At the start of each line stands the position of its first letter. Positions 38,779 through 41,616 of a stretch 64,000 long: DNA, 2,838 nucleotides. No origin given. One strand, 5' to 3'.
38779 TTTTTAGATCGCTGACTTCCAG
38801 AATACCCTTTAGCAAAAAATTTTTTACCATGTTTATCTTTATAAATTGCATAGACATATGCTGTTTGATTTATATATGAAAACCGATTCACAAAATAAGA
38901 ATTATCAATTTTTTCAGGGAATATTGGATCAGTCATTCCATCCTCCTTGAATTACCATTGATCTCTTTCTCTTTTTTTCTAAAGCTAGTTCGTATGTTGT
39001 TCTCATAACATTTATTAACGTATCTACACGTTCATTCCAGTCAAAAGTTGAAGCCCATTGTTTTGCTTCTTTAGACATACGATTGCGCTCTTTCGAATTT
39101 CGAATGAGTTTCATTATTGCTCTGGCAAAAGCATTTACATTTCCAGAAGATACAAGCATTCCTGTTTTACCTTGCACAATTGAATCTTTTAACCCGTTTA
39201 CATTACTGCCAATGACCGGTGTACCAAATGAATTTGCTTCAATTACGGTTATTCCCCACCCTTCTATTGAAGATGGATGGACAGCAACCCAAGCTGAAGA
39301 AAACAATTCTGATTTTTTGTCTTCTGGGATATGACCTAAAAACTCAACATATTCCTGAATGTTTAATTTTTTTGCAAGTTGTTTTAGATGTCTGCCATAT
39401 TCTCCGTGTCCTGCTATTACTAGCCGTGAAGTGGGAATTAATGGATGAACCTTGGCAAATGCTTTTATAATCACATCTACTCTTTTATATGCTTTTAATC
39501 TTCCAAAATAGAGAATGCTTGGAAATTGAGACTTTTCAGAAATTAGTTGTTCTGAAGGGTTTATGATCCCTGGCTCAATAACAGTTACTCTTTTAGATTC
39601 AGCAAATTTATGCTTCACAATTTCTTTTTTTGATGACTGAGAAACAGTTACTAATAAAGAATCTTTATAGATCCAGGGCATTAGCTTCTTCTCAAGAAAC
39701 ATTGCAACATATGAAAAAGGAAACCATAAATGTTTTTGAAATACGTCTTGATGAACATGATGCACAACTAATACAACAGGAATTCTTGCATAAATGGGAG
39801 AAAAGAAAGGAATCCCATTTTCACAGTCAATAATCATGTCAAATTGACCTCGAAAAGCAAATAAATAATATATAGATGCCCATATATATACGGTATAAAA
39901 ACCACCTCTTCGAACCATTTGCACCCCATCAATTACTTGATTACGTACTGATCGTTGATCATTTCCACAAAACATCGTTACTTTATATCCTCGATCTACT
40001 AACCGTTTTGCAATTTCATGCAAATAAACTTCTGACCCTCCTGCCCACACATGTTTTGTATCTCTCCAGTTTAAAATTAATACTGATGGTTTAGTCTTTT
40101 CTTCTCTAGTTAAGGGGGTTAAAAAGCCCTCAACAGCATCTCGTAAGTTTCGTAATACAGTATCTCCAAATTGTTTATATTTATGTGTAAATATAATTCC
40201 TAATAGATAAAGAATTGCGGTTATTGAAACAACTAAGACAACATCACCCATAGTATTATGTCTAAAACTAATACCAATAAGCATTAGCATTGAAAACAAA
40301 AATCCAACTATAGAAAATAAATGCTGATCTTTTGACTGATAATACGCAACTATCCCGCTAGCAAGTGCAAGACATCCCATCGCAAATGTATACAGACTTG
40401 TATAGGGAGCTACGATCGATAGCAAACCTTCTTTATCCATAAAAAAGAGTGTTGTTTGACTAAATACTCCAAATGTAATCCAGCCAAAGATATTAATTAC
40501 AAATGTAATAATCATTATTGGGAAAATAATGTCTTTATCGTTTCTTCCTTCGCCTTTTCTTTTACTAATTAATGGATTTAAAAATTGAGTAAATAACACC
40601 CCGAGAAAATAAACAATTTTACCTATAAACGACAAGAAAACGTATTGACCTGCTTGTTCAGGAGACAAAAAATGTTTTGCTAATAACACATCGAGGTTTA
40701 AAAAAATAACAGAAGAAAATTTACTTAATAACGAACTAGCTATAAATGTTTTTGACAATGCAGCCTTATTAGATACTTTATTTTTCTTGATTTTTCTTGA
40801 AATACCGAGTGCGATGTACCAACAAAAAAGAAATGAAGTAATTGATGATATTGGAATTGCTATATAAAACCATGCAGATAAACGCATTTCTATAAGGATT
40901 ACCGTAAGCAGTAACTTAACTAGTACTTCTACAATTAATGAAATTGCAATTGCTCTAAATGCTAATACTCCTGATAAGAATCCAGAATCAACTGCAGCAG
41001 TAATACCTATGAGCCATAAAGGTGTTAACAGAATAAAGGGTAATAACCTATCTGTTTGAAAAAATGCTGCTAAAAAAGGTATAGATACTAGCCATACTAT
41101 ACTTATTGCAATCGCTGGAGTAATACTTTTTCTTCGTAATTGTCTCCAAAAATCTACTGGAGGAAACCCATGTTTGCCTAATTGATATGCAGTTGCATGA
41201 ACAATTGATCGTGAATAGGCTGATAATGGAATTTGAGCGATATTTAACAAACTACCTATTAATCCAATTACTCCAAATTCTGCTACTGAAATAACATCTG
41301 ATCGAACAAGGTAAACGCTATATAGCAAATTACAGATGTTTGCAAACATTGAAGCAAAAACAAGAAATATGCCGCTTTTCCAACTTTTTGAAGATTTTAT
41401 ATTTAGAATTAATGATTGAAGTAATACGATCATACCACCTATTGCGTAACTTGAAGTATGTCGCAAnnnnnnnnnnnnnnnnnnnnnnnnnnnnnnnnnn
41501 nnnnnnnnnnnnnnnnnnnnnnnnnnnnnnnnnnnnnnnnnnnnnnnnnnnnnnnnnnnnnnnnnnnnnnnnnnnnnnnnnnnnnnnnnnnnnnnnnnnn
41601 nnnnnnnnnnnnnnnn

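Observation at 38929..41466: Wzx-type flippase fused to a GT4 glycosyltransferase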

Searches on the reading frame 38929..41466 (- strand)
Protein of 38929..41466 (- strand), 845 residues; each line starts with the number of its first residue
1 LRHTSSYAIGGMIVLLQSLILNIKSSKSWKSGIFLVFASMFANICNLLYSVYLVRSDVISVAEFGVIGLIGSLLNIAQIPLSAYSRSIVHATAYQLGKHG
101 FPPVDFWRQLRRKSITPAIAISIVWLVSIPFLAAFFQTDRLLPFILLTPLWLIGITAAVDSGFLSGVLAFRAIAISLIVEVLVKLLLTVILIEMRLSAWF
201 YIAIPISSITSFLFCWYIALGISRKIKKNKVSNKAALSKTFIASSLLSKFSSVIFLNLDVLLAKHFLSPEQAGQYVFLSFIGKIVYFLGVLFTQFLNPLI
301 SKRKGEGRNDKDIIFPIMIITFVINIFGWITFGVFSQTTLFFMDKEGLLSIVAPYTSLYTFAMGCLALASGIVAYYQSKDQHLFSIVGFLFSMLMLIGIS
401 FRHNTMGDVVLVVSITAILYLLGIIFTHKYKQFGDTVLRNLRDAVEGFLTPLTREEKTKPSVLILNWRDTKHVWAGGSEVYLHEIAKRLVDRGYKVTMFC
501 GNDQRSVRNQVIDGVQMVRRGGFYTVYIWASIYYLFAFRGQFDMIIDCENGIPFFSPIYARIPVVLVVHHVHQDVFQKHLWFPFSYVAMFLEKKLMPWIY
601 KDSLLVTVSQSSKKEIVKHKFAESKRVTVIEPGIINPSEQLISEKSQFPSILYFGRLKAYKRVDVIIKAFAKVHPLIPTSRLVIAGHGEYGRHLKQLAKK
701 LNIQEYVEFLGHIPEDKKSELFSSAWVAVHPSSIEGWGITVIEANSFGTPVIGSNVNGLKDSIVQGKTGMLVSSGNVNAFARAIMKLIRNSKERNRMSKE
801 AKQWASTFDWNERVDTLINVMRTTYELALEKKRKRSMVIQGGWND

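Call 3: search_protein_families(library=pfam, proteins=[window:38929-41466:-], max_evalue=0.01)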
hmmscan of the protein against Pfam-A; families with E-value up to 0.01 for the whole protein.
window:38929-41466:- (845 aa): 6 families
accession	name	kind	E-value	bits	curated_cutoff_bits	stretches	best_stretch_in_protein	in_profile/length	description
PF00534.26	Glycos_transf_1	-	2.6e-44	151.2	26.4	1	646-804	13-172/172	Glycosyl transferases group 1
PF13692.12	Glyco_trans_1_4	-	1.1e-32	113.7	27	1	649-790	2-142/142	Glycosyl transferases group 1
PF13439.12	Glyco_transf_4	-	3.4e-16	60.2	28.5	1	476-634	2-166/170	Glycosyltransferase Family 4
PF20706.3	GT4-conflict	-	1.1e-10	41.5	26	1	620-817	167-385/385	Family 4 Glycosyltransferase in conflict systems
PF13579.12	Glyco_trans_4_4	-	4.7e-07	30.7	29.7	1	476-633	1-158/158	Glycosyl transferase 4-like domain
PF13524.12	Glyco_trans_1_2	-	1.7e-06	28.5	25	1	680-818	15-143/144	Glycosyl transferase-like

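Call 4: search_protein_families(library=ncbifam, proteins=[window:38929-41466:-], max_evalue=0.01)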
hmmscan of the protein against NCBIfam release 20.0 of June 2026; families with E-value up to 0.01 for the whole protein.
window:38929-41466:- (845 aa): 44 families (the best 25 are shown)
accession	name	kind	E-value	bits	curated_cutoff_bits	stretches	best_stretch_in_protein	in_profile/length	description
TIGR03449.1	mycothiol_MshA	equivalog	3.2e-36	125.1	462.5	1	603-823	166-402/406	D-inositol-3-phosphate glycosyltransferase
TIGR03999.1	thiol_BshA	equivalog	1.4e-27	96.6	273.7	1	651-819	202-368/375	N-acetyl-alpha-D-glucosaminyl L-malate synthase BshA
NF041876.1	EPS_EpsE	equivalog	1.1e-24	87.5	400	1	645-804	211-375/389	exopolysaccharide biosynthesis GT4 family glycosyltransferase EpsE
NF041010.1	glycosy_Agl16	equivalog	6.7e-24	84.4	575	1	476-812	15-339/352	glycosylation protein Agl16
TIGR04157.1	glyco_rSAM_CFB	subfamily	3.8e-23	82.1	400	1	650-803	229-387/406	TIGR04157 family glycosyltransferase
NF046085.1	XrtY_assoc_Gly1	equivalog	1.9e-21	76.3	400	1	600-812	159-372/387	XrtY-associated glycosyltransferase XYAG1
NF047880.1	glyco_SdgA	exception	2.7e-21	75.7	800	1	558-809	235-475/488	serine-aspartate repeat adhesin O-glycosyltransferase SdgA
TIGR03088.1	stp2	hypoth_equivalog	1.5e-20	73.6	409.05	1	650-821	196-370/374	TIGR03088 family PEP-CTERM/XrtA system glycosyltransferase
NF038229.1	Glyco4_Geo_Pelo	equivalog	7.8e-20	71.2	400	1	605-806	113-318/338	GPMC system family 4 glycosyltransferase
NF050056.1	ProtGlycPglH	equivalog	2.2e-19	69.7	600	1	605-820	140-349/354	GalNAc-alpha-(1->4)-GalNAc-alpha-(1->3)-diNAcBac-PP-undecaprenol alpha-1,4-N-acetyl-D-galactosaminyltransferase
TIGR04063.1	stp3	hypoth_equivalog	7.6e-18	64.6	442.05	1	651-821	216-392/397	TIGR04063 family PEP-CTERM/XrtA system glycosyltransferase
NF007396.0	PRK09922.1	equivalog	9e-18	64.3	385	1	599-796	134-332/361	lipopolysaccharide 1,6-galactosyltransferase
NF038295.1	EPS_HpsP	equivalog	2.5e-17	63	550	1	641-821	200-384/388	hormogonium polysaccharide biosynthesis glycosyltransferase HpsP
NF050063.1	ProtGlycPglJ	equivalog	1.7e-16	60.4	500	1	587-814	129-356/363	N-acetylgalactosamine-N,N'-diacetylbacillosaminyl-diphospho-undecaprenol 4-alpha-N-acetylgalactosaminyltransferase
TIGR04047.1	MSMEG_0565_glyc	hypoth_equivalog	2.9e-16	59.5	259.85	1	651-814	196-364/373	MSMEG_0565 family glycosyltransferase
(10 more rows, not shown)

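Call 8: find_homologous_proteins(query=window:38929-41466:-, max_evalue=0.00001)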
Query window:38929-41466:- (845 aa): 62 proteins with E <= 0.00001 among 8000 candidates.
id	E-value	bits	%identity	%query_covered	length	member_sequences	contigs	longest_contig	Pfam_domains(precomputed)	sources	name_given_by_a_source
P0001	0.0e+0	1854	100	99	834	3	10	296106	PF00534.27,PF13579.13,PF13524.13,PF13439.13,PF20706.4,PF13692.13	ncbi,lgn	-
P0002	2.3e-288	977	54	96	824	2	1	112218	PF00534.27,PF13579.13,PF13439.13,PF20706.4,PF13692.13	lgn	-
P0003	8.7e-284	962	54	93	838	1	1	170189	PF00534.27,PF13579.13,PF13439.13,PF20706.4,PF13692.13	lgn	-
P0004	9.5e-250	849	49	94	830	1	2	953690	PF00534.27,PF13579.13,PF13524.13,PF13439.13,PF20706.4,PF13692.13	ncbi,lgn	-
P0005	5.0e-249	847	49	94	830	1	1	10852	PF00534.27,PF13579.13,PF13524.13,PF13439.13,PF20706.4,PF13692.13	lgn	-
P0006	5.3e-245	834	47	95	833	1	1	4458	PF00534.27,PF13579.13,PF13439.13,PF20706.4,PF13692.13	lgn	-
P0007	4.4e-229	781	45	94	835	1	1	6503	PF00534.27,PF13579.13,PF13439.13,PF20706.4,PF13692.13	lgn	-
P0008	1.6e-228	779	45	95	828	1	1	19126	PF00534.27,PF13579.13,PF13439.13,PF20706.4,PF13692.13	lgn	-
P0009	1.1e-213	730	44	94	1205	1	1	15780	PF13632.13,PF13641.13,PF00534.27,PF13579.13,PF13439.13,PF00535.33,PF20706.4,PF13692.13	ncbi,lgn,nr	ncbi:glycosyltransferase [Candidatus Gottesmanbacteria bacterium]|nr:glycosyltransferase [Candidatus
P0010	2.7e-212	725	43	95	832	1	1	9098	PF00534.27,PF13579.13,PF13439.13,PF13440.12,PF20706.4,PF13692.13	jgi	jgi:glycosyltransferase involved in cell wall biosynthesis/O-antigen/teichoic acid export membrane p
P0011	1.0e-211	724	42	97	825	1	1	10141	PF00534.27,PF13579.13,PF13524.13,PF13439.13,PF20706.4,PF13692.13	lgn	-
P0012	2.2e-207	709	42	94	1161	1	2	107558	PF13632.13,PF13641.13,PF00534.27,PF13439.13,PF00535.33,PF20706.4,PF13692.13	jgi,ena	-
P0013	9.8e-207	707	43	94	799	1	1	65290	PF01943.23,PF00534.27,PF13579.13,PF13439.13,PF20706.4,PF13692.13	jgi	jgi:glycosyltransferase involved in cell wall biosynthesis/O-antigen/teichoic acid export membrane p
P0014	3.4e-205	702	42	95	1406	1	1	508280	PF13632.13,PF13641.13,PF00534.27,PF13579.13,PF13439.13,PF00535.33,PF20706.4,PF13692.13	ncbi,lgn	-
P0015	6.1e-204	698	42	95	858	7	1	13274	PF00534.27,PF13579.13,PF13439.13,PF20706.4,PF13692.13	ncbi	ncbi:MAG: glycosyltransferase, partial [Patescibacteria group bacterium]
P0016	6.0e-202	691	42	96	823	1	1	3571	PF01943.23,PF00534.27,PF13439.13,PF20706.4,PF13692.13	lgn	-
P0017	4.7e-201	688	40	96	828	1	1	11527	PF00534.27,PF13579.13,PF13439.13,PF13440.12,PF20706.4,PF13692.13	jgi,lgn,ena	-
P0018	7.3e-200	684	42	91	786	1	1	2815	PF00534.27,PF13579.13,PF13524.13,PF13439.13,PF20706.4,PF13692.13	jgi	jgi:glycosyltransferase involved in cell wall biosynthesis/O-antigen/teichoic acid export membrane p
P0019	1.7e-199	683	42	94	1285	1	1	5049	PF13632.13,PF13641.13,PF00534.27,PF13579.13,PF13524.13,PF13439.13,PF00535.33,PF20706.4,PF13692.13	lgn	-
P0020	1.4e-195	670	41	93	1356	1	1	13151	PF13632.13,PF13641.13,PF00534.27,PF13579.13,PF13439.13,PF00535.33,PF20706.4,PF13692.13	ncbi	-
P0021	5.4e-195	668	41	93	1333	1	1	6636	PF13632.13,PF13506.14,PF13641.13,PF00534.27,PF13579.13,PF13524.13,PF13439.13,PF00535.33,PF20706.4,PF13692.13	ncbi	-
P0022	4.9e-194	665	41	93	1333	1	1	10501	PF13632.13,PF13641.13,PF00534.27,PF13439.13,PF00535.33,PF20706.4,PF13692.13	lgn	-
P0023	1.4e-193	664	41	94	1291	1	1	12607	PF13632.13,PF13506.14,PF13641.13,PF00534.27,PF13579.13,PF13439.13,PF00535.33,PF20706.4,PF13692.13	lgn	-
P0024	3.7e-193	662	40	96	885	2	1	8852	PF00534.27,PF13579.13,PF13439.13,PF20706.4,PF13692.13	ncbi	ncbi:MAG: glycosyltransferase, partial [Parachlamydiales bacterium]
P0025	1.9e-192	660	44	86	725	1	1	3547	PF00534.27,PF13579.13,PF13524.13,PF13439.13,PF20706.4,PF13692.13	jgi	jgi:glycosyltransferase involved in cell wall biosynthesis/O-antigen/teichoic acid export membrane p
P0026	1.6e-191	657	45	82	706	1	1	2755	PF00534.27,PF13579.13,PF13439.13,PF13692.13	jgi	jgi:O-antigen/teichoic acid export membrane protein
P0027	3.0e-191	656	40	93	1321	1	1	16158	PF13632.13,PF13641.13,PF00534.27,PF13579.13,PF13439.13,PF00535.33,PF20706.4,PF13692.13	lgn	-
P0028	2.2e-190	653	39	94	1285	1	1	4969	PF13632.13,PF01943.23,PF13641.13,PF00534.27,PF13579.13,PF13439.13,PF00535.33,PF20706.4,PF13692.13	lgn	-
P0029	1.2e-186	641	40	95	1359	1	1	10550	PF13632.13,PF13641.13,PF00534.27,PF13439.13,PF00535.33,PF20706.4,PF13692.13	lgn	-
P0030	7.0e-186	638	40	93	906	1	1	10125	PF00534.27,PF13579.13,PF13439.13,PF20706.4,PF13692.13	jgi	jgi:glycosyltransferase involved in cell wall biosynthesis/O-antigen/teichoic acid export membrane p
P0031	2.1e-181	623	39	93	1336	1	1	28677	PF13632.13,PF13641.13,PF00534.27,PF13579.13,PF13524.13,PF13439.13,PF00535.33,PF20706.4,PF13692.13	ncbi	-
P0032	2.4e-181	623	39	93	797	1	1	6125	PF00534.27,PF13579.13,PF13439.13,PF20706.4,PF13692.13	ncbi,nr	ncbi:glycosyltransferase [Candidatus Roizmanbacteria bacterium]|nr:glycosyltransferase [Candidatus R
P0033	6.6e-181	622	37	96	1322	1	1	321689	PF13632.13,PF13641.13,PF00534.27,PF13439.13,PF00535.33,PF20706.4,PF13692.13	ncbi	-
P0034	9.9e-180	618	38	93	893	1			PF01943.23,PF00534.27,PF13579.13,PF13439.13,PF20706.4,PF13692.13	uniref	uniref:Glycosyltransferase n=1 Tax=candidate division WWE3 bacterium TaxID=2053526 RepID=A0A7C4XSS3_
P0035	2.4e-178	613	39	93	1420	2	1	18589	PF13632.13,PF01943.23,PF13641.13,PF00534.27,PF13579.13,PF13439.13,PF00535.33,PF20706.4,PF13692.13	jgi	-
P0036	3.5e-177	609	39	96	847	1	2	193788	PF00534.27,PF13579.13,PF13524.13,PF13439.13,PF20706.4,PF13692.13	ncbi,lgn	-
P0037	9.5e-176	605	39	92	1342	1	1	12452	PF13632.13,PF13641.13,PF00534.27,PF13524.13,PF13439.13,PF00535.33,PF20706.4,PF13692.13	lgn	-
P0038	3.7e-175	603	38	94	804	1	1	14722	PF00534.27,PF13579.13,PF13524.13,PF13439.13,PF20706.4,PF13692.13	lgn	-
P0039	4.9e-175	602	39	93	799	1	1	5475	PF00534.27,PF13579.13,PF13524.13,PF13439.13,PF20706.4,PF13692.13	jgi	jgi:glycosyltransferase involved in cell wall biosynthesis/O-antigen/teichoic acid export membrane p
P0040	3.3e-170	586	38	97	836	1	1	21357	PF00534.27,PF13579.13,PF13524.13,PF13439.13,PF13440.12,PF20706.4,PF13692.13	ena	-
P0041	2.1e-169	584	37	94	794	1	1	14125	PF00534.27,PF13579.13,PF13439.13,PF20706.4,PF13692.13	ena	-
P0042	7.0e-169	582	39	93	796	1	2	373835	PF00534.27,PF13579.13,PF13524.13,PF13439.13,PF20706.4,PF13692.13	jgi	jgi:glycosyltransferase involved in cell wall biosynthesis/O-antigen/teichoic acid export membrane p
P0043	7.7e-169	582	38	87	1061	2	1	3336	PF00534.27,PF13579.13,PF13524.13,PF13439.13,PF20706.4,PF13692.13,PF01636.30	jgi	jgi:glycosyltransferase involved in cell wall biosynthesis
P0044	6.4e-167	575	38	94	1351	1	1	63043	PF13632.13,PF13641.13,PF00534.27,PF13579.13,PF13524.13,PF13439.13,PF13440.12,PF00535.33,PF20706.4,PF13692.13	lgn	-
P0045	1.7e-161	557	36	94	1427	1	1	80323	PF13632.13,PF13641.13,PF00534.27,PF13579.13,PF13439.13,PF00535.33,PF20706.4,PF13692.13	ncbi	-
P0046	5.6e-157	543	36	94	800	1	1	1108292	PF00534.27,PF13579.13,PF13524.13,PF13439.13,PF20706.4,PF13692.13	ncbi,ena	-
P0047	1.4e-137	478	36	93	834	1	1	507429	PF00534.27,PF13439.13,PF20706.4,PF13692.13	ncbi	-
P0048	3.2e-133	464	40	70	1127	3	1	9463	PF13632.13,PF13641.13,PF00534.27,PF13579.13,PF13439.13,PF00535.33,PF20706.4,PF13692.13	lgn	-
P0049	5.1e-129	450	34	92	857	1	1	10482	PF01943.23,PF00534.27,PF13439.13,PF20706.4,PF13692.13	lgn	-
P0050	3.4e-127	444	34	94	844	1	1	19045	PF00534.27,PF13439.13,PF20706.4,PF13692.13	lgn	-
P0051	4.3e-124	434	43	55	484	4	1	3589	PF00534.27,PF13579.13,PF13439.13,PF20706.4,PF13692.13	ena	-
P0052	9.6e-110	386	45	43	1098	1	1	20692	PF13632.13,PF10111.15,PF13506.14,PF13641.13,PF00534.27,PF13579.13,PF13524.13,PF13439.13,PF00535.33,PF20706.4,PF13692.13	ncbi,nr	ncbi:glycosyltransferase, partial [Patescibacteria group bacterium]|nr:glycosyltransferase [Patescib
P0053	4.2e-108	381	37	65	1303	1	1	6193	PF13632.13,PF10111.15,PF13641.13,PF13439.13,PF00535.33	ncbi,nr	ncbi:MAG: glycosyltransferase, partial [bacterium]|nr:glycosyltransferase [bacterium]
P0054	3.3e-88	315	45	42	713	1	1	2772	PF10111.15,PF13641.13,PF00534.27,PF13579.13,PF13439.13,PF00535.33,PF20706.4,PF13692.13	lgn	-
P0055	1.8e-79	286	42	41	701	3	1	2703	PF10111.15,PF00534.27,PF13579.13,PF13524.13,PF13439.13,PF00535.33,PF20706.4,PF13692.13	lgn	-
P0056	1.8e-73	266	35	44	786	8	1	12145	PF00534.27,PF13579.13,PF13524.13,PF13439.13,PF20706.4,PF13692.13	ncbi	-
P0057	1.2e-70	257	38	43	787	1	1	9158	PF00534.27,PF13579.13,PF13524.13,PF13439.13,PF20706.4,PF13692.13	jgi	jgi:glycosyltransferase involved in cell wall biosynthesis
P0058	2.1e-66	243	37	39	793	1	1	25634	PF00534.27,PF13579.13,PF13524.13,PF13439.13,PF20706.4,PF13692.13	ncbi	-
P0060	2.8e-8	51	26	28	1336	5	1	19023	PF00534.27,PF13524.13,PF13439.13,PF13692.13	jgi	jgi:glycosyltransferase involved in cell wall biosynthesis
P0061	5.2e-6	43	28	19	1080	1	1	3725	PF13425.12,PF00534.27,PF03808.20,PF20706.4,PF13692.13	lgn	-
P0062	5.4e-6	43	27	19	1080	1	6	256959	PF13425.12,PF00534.27,PF03808.20,PF20706.4,PF13692.13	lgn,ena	-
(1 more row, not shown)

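Call 11: search_protein_families(library=pfam, alignment_id=A1, max_evalue=0.01)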
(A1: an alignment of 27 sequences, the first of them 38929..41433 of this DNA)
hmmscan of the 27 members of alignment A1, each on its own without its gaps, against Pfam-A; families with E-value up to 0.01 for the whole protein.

A. member 1, window:38929-41433:- (834 aa): 6 families
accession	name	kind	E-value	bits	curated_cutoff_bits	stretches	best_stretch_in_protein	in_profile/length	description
PF00534.26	Glycos_transf_1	-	2.5e-44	151.3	26.4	1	635-793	13-172/172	Glycosyl transferases group 1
PF13692.12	Glyco_trans_1_4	-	1.1e-32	113.7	27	1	638-779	2-142/142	Glycosyl transferases group 1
PF13439.12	Glyco_transf_4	-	3.3e-16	60.2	28.5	1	465-623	2-166/170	Glycosyltransferase Family 4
PF20706.3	GT4-conflict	-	1.1e-10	41.5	26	1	609-806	167-385/385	Family 4 Glycosyltransferase in conflict systems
PF13579.12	Glyco_trans_4_4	-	4.6e-07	30.7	29.7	1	465-622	1-158/158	Glycosyl transferase 4-like domain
PF13524.12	Glyco_trans_1_2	-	1.7e-06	28.5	25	1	669-807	15-143/144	Glycosyl transferase-like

B. families by the number of members that match (of 27 scanned): 9 families
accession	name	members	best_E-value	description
PF00534.26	Glycos_transf_1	27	1.8e-48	Glycosyl transferases group 1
PF13692.12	Glyco_trans_1_4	27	2.2e-38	Glycosyl transferases group 1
PF13439.12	Glyco_transf_4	27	6.7e-23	Glycosyltransferase Family 4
PF20706.3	GT4-conflict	27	9.8e-17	Family 4 Glycosyltransferase in conflict systems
PF13579.12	Glyco_trans_4_4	27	9.6e-14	Glycosyl transferase 4-like domain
PF13524.12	Glyco_trans_1_2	21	3.4e-08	Glycosyl transferase-like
PF01943.22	Polysacc_synt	7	8.3e-10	Polysaccharide biosynthesis protein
PF13440.11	Polysacc_synt_3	3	3.1e-08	Polysaccharide biosynthesis protein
PF22366.1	NDH2_C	1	0.0015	NDH2 C-terminal domain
